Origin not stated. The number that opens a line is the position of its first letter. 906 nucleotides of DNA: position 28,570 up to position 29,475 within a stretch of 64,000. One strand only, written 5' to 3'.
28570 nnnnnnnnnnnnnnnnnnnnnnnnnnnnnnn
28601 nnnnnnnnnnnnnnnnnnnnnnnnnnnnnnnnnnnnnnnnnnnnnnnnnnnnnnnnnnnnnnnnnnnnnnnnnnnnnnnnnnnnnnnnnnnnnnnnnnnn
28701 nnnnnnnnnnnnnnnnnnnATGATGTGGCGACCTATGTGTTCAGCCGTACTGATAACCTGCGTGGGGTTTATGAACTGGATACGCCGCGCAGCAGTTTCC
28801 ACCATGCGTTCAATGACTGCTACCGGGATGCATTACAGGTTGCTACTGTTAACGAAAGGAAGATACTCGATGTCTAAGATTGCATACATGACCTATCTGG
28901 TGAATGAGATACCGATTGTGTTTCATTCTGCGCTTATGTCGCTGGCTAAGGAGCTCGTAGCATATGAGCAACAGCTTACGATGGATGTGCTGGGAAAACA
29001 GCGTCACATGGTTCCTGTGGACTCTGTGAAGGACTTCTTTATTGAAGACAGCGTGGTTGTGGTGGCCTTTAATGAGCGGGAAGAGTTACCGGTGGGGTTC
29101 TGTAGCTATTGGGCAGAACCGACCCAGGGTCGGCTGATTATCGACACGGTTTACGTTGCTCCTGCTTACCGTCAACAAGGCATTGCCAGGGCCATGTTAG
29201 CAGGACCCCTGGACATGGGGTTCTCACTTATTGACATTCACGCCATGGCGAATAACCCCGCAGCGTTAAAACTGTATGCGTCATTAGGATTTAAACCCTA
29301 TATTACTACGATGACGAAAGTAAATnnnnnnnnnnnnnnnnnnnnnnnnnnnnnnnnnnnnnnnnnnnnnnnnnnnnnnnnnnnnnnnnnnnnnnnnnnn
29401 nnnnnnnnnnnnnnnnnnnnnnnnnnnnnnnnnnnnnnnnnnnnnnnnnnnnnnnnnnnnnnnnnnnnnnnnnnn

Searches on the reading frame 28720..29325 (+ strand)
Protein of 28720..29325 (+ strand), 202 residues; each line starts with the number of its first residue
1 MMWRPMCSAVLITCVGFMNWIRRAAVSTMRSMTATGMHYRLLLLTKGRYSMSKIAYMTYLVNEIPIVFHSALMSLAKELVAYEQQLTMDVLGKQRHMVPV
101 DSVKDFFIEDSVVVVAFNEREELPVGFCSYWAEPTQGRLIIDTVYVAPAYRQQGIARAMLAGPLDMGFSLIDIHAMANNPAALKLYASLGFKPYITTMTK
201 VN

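Call 70: search_protein_families(library=pfam, proteins=[window:28720-29325:+], max_evalue=0.01)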
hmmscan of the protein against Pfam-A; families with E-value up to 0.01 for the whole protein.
window:28720-29325:+ (202 aa): 5 families
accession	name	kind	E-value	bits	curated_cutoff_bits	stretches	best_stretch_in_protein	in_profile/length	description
PF00583.31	Acetyltransf_1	-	1.2e-12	48.5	20.7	1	105-191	26-116/116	Acetyltransferase (GNAT) family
PF13508.13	Acetyltransf_7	-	1.9e-11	44.6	27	1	110-193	2-84/84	Acetyltransferase (GNAT) domain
PF13673.13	Acetyltransf_10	-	6.6e-06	26.6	23.6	1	101-194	20-110/128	Acetyltransferase (GNAT) domain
PF14542.12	Acetyltransf_CG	-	0.00022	21.8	30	1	122-163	9-49/80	GCN5-related N-acetyl-transferase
PF13302.13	Acetyltransf_3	-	0.0035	18.5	25.4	1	114-192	55-138/138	Acetyltransferase (GNAT) domain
